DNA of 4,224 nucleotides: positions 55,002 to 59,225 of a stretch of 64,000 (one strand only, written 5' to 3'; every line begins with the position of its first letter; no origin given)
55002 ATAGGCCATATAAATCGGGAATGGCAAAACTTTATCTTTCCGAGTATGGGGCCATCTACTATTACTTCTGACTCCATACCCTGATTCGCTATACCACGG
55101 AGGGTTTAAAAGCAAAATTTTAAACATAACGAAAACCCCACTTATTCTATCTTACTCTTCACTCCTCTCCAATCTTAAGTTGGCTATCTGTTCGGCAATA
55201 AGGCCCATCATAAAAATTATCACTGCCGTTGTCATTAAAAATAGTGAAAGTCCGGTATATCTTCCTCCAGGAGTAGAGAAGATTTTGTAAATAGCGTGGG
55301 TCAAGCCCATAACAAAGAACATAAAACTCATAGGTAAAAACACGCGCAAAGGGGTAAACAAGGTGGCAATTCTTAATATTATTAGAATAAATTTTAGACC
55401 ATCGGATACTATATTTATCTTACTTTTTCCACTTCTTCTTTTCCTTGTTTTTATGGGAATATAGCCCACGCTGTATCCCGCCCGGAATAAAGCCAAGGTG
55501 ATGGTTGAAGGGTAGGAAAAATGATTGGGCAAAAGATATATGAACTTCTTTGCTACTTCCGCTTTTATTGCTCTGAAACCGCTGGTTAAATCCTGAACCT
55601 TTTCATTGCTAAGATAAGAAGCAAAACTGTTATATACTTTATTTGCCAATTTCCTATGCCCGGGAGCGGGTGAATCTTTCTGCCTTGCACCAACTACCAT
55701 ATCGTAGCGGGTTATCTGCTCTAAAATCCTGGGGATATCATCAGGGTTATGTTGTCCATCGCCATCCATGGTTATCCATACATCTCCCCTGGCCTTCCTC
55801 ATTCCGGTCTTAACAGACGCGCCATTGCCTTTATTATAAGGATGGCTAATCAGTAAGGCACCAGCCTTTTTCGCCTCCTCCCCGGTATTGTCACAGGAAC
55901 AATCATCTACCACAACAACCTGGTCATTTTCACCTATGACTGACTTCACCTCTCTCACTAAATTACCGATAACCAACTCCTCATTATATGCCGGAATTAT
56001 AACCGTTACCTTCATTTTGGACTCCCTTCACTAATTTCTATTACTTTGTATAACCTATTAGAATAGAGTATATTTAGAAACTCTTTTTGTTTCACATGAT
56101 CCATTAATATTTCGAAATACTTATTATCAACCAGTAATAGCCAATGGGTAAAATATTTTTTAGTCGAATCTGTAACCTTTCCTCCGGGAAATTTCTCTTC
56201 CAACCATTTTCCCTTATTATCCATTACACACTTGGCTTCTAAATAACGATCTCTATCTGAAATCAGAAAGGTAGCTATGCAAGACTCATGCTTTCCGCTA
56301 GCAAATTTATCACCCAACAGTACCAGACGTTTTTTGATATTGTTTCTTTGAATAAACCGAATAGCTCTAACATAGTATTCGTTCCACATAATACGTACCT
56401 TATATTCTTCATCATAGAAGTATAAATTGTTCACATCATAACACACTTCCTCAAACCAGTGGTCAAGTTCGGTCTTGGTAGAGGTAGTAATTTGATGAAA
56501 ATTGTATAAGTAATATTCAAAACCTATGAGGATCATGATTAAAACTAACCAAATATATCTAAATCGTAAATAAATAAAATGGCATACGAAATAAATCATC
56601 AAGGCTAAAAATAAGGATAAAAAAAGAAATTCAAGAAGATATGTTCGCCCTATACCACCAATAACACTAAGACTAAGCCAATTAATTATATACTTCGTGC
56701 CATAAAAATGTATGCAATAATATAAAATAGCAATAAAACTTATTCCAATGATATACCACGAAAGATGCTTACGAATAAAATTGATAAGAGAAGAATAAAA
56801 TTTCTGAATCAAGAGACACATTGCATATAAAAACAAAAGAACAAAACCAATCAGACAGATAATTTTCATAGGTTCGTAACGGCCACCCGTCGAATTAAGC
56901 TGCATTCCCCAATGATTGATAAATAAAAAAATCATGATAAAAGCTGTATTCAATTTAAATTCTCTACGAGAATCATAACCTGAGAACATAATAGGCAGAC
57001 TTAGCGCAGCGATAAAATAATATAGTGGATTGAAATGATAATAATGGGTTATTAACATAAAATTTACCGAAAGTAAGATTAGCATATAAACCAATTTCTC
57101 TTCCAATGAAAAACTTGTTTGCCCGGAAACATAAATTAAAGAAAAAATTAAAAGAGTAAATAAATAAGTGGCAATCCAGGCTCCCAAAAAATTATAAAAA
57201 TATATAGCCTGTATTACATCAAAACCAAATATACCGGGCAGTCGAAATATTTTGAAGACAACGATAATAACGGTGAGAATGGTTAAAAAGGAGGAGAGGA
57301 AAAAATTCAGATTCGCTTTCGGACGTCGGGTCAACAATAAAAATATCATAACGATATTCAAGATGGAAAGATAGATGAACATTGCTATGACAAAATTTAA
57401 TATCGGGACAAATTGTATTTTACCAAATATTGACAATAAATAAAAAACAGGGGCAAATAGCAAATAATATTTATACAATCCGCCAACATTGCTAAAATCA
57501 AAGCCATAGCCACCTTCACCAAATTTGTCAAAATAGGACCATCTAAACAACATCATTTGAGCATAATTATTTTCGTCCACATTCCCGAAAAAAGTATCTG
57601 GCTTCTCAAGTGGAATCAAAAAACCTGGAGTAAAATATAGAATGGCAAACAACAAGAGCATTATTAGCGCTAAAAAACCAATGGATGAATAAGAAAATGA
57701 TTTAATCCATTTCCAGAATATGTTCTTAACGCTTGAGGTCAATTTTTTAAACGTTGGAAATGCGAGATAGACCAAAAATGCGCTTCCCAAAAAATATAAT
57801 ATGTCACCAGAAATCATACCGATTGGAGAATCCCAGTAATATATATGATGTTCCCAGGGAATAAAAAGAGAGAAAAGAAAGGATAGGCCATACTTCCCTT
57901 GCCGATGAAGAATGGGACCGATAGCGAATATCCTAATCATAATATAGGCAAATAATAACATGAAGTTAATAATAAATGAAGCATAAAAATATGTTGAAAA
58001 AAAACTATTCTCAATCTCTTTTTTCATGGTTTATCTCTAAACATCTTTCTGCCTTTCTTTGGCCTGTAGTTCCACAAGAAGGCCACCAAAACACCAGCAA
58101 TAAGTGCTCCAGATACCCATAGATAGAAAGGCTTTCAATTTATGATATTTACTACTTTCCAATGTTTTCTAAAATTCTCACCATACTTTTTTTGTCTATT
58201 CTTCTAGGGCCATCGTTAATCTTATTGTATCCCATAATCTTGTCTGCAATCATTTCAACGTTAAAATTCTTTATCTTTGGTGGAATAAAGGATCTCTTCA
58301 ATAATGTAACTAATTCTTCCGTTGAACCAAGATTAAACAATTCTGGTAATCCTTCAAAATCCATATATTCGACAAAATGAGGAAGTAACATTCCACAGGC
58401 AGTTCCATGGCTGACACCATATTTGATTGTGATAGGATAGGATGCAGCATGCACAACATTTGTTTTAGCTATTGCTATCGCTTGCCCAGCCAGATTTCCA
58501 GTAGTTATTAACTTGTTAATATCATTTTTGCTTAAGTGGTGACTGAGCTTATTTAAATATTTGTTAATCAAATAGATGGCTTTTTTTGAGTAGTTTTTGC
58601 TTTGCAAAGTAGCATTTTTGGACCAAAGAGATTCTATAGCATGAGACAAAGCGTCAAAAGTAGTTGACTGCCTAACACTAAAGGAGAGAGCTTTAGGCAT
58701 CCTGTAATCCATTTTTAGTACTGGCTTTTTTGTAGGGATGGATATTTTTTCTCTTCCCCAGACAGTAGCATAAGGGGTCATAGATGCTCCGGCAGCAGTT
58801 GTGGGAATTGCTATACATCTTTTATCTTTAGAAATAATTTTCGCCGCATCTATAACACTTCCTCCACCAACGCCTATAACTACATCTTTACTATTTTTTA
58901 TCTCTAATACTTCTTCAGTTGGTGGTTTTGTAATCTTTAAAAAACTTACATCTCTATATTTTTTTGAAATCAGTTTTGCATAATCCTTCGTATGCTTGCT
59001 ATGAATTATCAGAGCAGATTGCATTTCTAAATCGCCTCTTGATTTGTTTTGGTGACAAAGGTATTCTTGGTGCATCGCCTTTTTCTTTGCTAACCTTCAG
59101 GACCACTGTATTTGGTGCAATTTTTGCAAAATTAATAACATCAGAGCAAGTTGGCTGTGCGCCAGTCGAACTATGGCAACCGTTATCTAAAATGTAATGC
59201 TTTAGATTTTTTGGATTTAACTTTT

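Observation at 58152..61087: Fom1-like phosphonate module (CyTase-PepM, Ppd, Fe-ADH) inside a surface-glycan island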

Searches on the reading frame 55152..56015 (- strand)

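Call 4: search_protein_families(library=pfam, proteins=[window:55152-56015:-], max_evalue=0.01)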
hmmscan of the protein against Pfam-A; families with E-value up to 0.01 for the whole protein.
window:55152-56015:- (287 aa): 4 families
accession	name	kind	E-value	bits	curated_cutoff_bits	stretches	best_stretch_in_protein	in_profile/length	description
PF00535.33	Glycos_transf_2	-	3.4e-31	108.9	23.3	1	4-157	1-166/168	Glycosyl transferase family 2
PF10111.15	Glyco_tranf_2_2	-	3.3e-05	23.9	27.3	1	4-104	1-109/276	Glycosyltransferase like family 2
PF12804.13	NTP_transf_3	-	0.00039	21.1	27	1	12-139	23-149/160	MobA-like NTP transferase domain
PF13641.12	Glyco_tranf_2_3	-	0.0057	17.1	27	1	3-107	3-119/230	Glycosyltransferase like family 2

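Call 5: search_protein_families(library=ncbifam, proteins=[window:55152-56015:-], max_evalue=0.01)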
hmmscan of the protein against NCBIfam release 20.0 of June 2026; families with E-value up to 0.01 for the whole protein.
window:55152-56015:- (287 aa): 17 families
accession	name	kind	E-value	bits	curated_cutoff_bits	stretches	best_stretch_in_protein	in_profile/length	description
TIGR04182.1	glyco_TIGR04182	equivalog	4.8e-36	124.7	325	1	2-284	1-289/293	S-layer glycoprotein N-glycosyltransferase AglJ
NF058614.1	PPMAGASynPpgS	equivalog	3.3e-27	95.4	370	1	3-194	2-200/226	polyprenyl-phospho-N-acetylgalactosaminyl synthase PpgS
NF041391.1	DPhHxTase_Halo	equivalog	8.9e-25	86.9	375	1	9-217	3-209/213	dolichyl-phosphate hexose transferase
NF047588.1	GlcsyltransPgfSStrep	equivalog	2.6e-21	76.2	500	1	1-272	1-275/308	glycosyltransferase PgfS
NF007986.1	PRK10714.1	equivalog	7.5e-19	67.9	529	1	2-269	7-279/316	undecaprenyl-phosphate 4-deoxy-4-formamido-L-arabinose transferase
NF010496.0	PRK13915.1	equivalog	5e-11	42.2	262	1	2-88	32-128/307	glucosyl-3-phosphoglycerate synthase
TIGR04283.1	glyco_like_mftF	equivalog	9.8e-11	41.6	182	1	4-101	2-96/221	TIGR04283 family arsenosugar biosynthesis glycosyltransferase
TIGR03937.1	PgaC_IcaA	equivalog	8e-10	38.2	422.3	1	2-100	46-149/407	poly-beta-1,6-N-acetyl-D-glucosamine synthase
NF047683.1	TeichurnBiosyTuaG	equivalog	2.9e-08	33.7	400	1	2-103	7-113/252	teichuronic acid biosynthesis protein TuaG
TIGR03965.1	mycofact_glyco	equivalog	7.9e-08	31.6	280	1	2-99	75-177/467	mycofactocin biosynthesis glycosyltransferase MftF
NF041875.1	EPS_EpsD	equivalog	5.3e-07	29.3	370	1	3-111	1-116/325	exopolysaccharide biosynthesis glycosyltransferase EpsD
NF041865.1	EpsU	equivalog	4.7e-05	22.6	700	1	2-68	40-110/394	exopolysaccharide biosynthesis GT2 family glycosyltransferase EpsU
TIGR03469.1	HpnB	hypoth_equivalog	7.2e-05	22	379.25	1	2-53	45-97/386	hopene-associated glycosyltransferase HpnB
NF007482.0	PRK10073.1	equivalog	0.00014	21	423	1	2-102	7-111/334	glycosyltransferase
NF051476.1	CDiGphdiTpdA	equivalog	0.0031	16.4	1000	1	143-245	72-177/570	cyclic di-GMP phosphodiesterase TpdA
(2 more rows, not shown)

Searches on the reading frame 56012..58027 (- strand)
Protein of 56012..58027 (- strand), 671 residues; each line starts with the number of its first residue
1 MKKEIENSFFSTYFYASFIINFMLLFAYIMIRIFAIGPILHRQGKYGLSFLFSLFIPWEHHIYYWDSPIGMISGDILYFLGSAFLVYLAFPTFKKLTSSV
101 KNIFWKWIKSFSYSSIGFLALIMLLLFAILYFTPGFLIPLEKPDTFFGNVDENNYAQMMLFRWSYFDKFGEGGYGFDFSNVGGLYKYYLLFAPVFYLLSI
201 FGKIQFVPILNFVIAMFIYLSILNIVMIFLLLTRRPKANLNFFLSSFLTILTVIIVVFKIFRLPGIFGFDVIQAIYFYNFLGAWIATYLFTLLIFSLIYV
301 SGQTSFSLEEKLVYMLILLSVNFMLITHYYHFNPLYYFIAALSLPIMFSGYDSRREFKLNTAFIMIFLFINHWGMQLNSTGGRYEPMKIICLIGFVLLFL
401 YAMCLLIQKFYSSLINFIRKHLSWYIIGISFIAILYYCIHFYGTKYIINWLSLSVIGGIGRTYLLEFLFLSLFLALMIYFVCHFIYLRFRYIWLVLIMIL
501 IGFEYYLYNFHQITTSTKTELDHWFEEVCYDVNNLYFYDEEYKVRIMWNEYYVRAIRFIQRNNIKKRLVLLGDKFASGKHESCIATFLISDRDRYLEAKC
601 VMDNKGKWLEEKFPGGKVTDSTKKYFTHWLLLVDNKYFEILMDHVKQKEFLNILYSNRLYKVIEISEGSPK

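Call 4: search_protein_families(library=pfam, proteins=[window:56012-58027:-], max_evalue=0.01)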
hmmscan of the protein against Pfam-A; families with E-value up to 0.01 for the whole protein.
window:56012-58027:- (671 aa): 0 families

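Call 5: search_protein_families(library=ncbifam, proteins=[window:56012-58027:-], max_evalue=0.01)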
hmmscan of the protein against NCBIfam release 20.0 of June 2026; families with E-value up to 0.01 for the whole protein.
window:56012-58027:- (671 aa): 0 families

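Call 85: predict_structure(protein=window:56012-58027:-)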
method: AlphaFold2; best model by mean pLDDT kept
length: 671 residues; sequences in the alignment: 1
mean_pLDDT: 47.6   pTM: 0.26
mean pLDDT of the five models: 47.6, 43.0, 42.7, 41.9, 38.7
residues with pLDDT >= 90: 0; 70-90: 2; 50-70: 265; < 50: 404
segments of 3 or more residues with pLDDT < 50: 1-7, 36-79, 81-87, 89-118, 127-208, 263-269, 326-335, 337-339, 356-360, 362-392, 449-461, 502-518, 532-573, 581-602, 612-618, 621-671
pLDDT, mean of each block of 10 residues (from residue 1): 44 55 56 45 39 36 36 43 48 44 45 45 50 33 30 31 29 28 34 39 43 60 63 64 65 59 47 54 58 58 58 53 48 47 52 49 46 39 43 52 60 63 63 62 50 42 54 63 60 54 47 42 54 42 37 45 43 50 42 42 50 48 47 41 43 42 32 30
secondary structure, 60 per line:
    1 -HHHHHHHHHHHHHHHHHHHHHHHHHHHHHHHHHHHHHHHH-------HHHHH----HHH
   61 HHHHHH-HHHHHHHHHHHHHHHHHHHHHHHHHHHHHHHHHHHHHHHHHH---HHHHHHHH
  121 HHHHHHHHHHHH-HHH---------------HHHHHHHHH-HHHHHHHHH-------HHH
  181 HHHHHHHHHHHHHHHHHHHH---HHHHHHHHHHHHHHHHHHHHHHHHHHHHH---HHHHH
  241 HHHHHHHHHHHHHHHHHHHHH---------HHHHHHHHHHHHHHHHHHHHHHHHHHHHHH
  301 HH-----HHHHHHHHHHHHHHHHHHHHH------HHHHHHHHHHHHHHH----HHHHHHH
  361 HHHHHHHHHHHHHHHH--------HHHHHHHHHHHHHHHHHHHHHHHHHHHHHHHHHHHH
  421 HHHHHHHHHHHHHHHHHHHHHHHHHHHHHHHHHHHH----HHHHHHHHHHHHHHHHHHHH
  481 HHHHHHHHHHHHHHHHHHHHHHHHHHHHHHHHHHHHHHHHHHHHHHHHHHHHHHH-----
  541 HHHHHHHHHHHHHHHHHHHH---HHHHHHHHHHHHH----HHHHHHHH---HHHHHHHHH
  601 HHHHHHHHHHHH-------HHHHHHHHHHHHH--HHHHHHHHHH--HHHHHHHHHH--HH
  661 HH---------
elements in order (helices of 4 or more, strands of 3 or more residues): H2-41 H49-53 H58-66 H68-109 H113-132 H152-160 H162-170 H178-200 H204-232 H236-261 H271-302 H308-328 H335-349 H354-376 H385-456 H461-535 H541-560 H564-576 H581-588 H592-612 H620-632 H635-644 H647-656 H659-662

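Call 86: find_homologous_proteins(query=window:56012-58027:-)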
Query window:56012-58027:- (671 aa): 1 proteins with E <= 0.001 among 8000 candidates.
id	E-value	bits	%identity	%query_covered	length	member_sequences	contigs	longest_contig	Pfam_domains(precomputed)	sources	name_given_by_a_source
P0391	0.0e+0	1490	100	100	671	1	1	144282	-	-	-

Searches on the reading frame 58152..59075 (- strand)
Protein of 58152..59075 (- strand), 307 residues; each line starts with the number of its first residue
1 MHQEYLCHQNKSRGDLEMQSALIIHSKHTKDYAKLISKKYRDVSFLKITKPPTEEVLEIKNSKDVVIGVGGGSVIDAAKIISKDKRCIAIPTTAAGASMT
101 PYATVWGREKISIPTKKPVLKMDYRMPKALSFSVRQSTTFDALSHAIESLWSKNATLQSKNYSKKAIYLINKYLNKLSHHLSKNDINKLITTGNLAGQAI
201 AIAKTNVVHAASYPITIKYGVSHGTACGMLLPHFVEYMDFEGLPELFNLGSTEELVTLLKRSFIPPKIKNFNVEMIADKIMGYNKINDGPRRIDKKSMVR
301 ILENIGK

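Call 4: search_protein_families(library=pfam, proteins=[window:58152-59075:-], max_evalue=0.01)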
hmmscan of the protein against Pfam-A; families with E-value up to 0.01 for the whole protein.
window:58152-59075:- (307 aa): 3 families
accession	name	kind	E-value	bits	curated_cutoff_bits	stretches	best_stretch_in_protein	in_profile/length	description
PF25137.1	ADH_Fe_C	-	9.5e-19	68.3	27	1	138-238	4-105/194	Fe-containing alcohol dehydrogenase family, C-terminal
PF00465.25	Fe-ADH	-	6.9e-10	39.2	31.3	1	59-112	72-153/168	Iron-containing alcohol dehydrogenase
PF13685.12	Fe-ADH_2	-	2.8e-08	34.4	28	1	59-118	70-135/149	Iron-containing alcohol dehydrogenase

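Call 5: search_protein_families(library=ncbifam, proteins=[window:58152-59075:-], max_evalue=0.01)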
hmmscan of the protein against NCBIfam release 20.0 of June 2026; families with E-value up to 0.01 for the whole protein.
window:58152-59075:- (307 aa): 15 families
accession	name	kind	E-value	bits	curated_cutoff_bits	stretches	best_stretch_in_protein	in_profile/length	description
TIGR03405.1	Phn_Fe-ADH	equivalog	3.9e-32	111.4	423.7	2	84-236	126-286/355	iron-containing alcohol dehydrogenase PsrA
TIGR02638.1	lactal_redase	equivalog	3.5e-17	62.3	523.15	1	88-238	134-292/379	lactaldehyde reductase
NF041833.1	Fe_ADH_ErcA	equivalog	4.9e-17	62.1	550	1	88-244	133-296/382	alcohol dehydrogenase-like regulatory protein ErcA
NF007911.0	PRK10624.1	equivalog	1.2e-16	60.7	537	1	121-237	175-290/382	lactaldehyde reductase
NF010378.0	PRK13805.1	equivalog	1.8e-16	59.2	951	1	84-237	594-756/872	bifunctional acetaldehyde-CoA/alcohol dehydrogenase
NF011998.0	PRK15454.1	equivalog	7e-11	41.5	556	1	87-237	151-309/395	ethanolamine utilization ethanol dehydrogenase EutG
NF007363.0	PRK09860.1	equivalog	3.6e-09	36.2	581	1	88-235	134-289/383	L-threonine dehydrogenase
NF050025.1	SulfAcetaldRedSarD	equivalog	1.7e-08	33.7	700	1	120-238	172-291/385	sulfoacetaldehyde reductase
NF002022.0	PRK00843.1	equivalog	2.8e-08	33.1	413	1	20-119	36-148/350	NAD(P)-dependent glycerol-1-phosphate dehydrogenase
NF053866.1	CholDhdGbsBBac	equivalog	6e-08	31.7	550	1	88-247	143-309/392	choline dehydrogenase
NF007880.0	PRK10586.1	equivalog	9.7e-07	28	429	1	58-107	82-133/362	oxidoreductase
NF058672.1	4HyButDHCUPNE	equivalog_domain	1.9e-06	27.3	500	0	123-237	175-290/378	4-hydroxybutyrate dehydrogenase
NF006941.0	PRK09423.1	subfamily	4.8e-06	25.6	336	1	60-96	82-120/367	glycerol dehydrogenase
NF041822.1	daptide_DH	equivalog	5.7e-05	22.2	300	1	58-82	50-74/363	daptide-type RiPP biosynthesis dehydogenase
NF053832.1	GlycoaldRedHalo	equivalog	0.0026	17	550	1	61-98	83-122/363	glycolaldehyde reductase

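Call 36: search_solved_structures(query=window:58152-59075:-, max_evalue=0.001, show_alignments=2)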
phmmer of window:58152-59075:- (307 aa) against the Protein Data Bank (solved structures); distinct sequences matched with E-value up to 0.001: 35.
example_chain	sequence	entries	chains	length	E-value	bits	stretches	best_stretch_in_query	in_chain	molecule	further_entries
1vhd_A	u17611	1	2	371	1.6e-19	73.4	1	87-246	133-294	alcohol dehydrogenase, iron-containing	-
1o2d_A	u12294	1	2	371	1.7e-19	73.4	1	87-246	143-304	Alcohol dehydrogenase, iron-containing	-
9jx4_A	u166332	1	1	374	4.1e-16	62.2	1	63-237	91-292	Aldehyde-alcohol dehydrogenase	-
6jko_A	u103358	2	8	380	7.4e-14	54.8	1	84-236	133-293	Methanol dehydrogenase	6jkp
3zdr_A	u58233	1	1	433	7.4e-12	48.3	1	84-239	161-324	ALCOHOL DEHYDROGENASE DOMAIN OF THE BIFUNCTIONAL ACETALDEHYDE DEHYDROGENASE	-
13he_A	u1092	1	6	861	1.3e-09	40.9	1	87-242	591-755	Aldehyde-alcohol dehydrogenase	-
8uhw_A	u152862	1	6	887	1.4e-09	40.8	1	87-242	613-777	Aldehyde-alcohol dehydrogenase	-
6scg_A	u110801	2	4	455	3.7e-09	39.4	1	86-237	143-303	Aldehyde-alcohol dehydrogenase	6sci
9ldl_C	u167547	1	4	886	5.4e-09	38.9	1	84-237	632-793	Aldehyde dehydrogenase family protein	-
8zrl_A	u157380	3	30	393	8.3e-09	38.3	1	66-236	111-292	NAD-dependent methanol dehydrogenase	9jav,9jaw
3iv7_A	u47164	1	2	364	1.4e-08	37.5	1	58-238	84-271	Alcohol dehydrogenase IV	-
9knp_A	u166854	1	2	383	1.9e-08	37.1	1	85-295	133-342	375aa long hypothetical alchol dehydrogenase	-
6tqh_A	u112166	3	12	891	2.4e-08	36.8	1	86-237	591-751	Aldehyde-alcohol dehydrogenase | Bifunctional aldehyde-alcohol dehydrogenase AdhE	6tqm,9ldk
6ahc_A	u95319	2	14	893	2.4e-08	36.8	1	86-237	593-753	Aldehyde-alcohol dehydrogenase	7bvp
30sm_A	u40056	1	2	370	2.9e-08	36.5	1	81-229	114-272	Cvir-Hbd2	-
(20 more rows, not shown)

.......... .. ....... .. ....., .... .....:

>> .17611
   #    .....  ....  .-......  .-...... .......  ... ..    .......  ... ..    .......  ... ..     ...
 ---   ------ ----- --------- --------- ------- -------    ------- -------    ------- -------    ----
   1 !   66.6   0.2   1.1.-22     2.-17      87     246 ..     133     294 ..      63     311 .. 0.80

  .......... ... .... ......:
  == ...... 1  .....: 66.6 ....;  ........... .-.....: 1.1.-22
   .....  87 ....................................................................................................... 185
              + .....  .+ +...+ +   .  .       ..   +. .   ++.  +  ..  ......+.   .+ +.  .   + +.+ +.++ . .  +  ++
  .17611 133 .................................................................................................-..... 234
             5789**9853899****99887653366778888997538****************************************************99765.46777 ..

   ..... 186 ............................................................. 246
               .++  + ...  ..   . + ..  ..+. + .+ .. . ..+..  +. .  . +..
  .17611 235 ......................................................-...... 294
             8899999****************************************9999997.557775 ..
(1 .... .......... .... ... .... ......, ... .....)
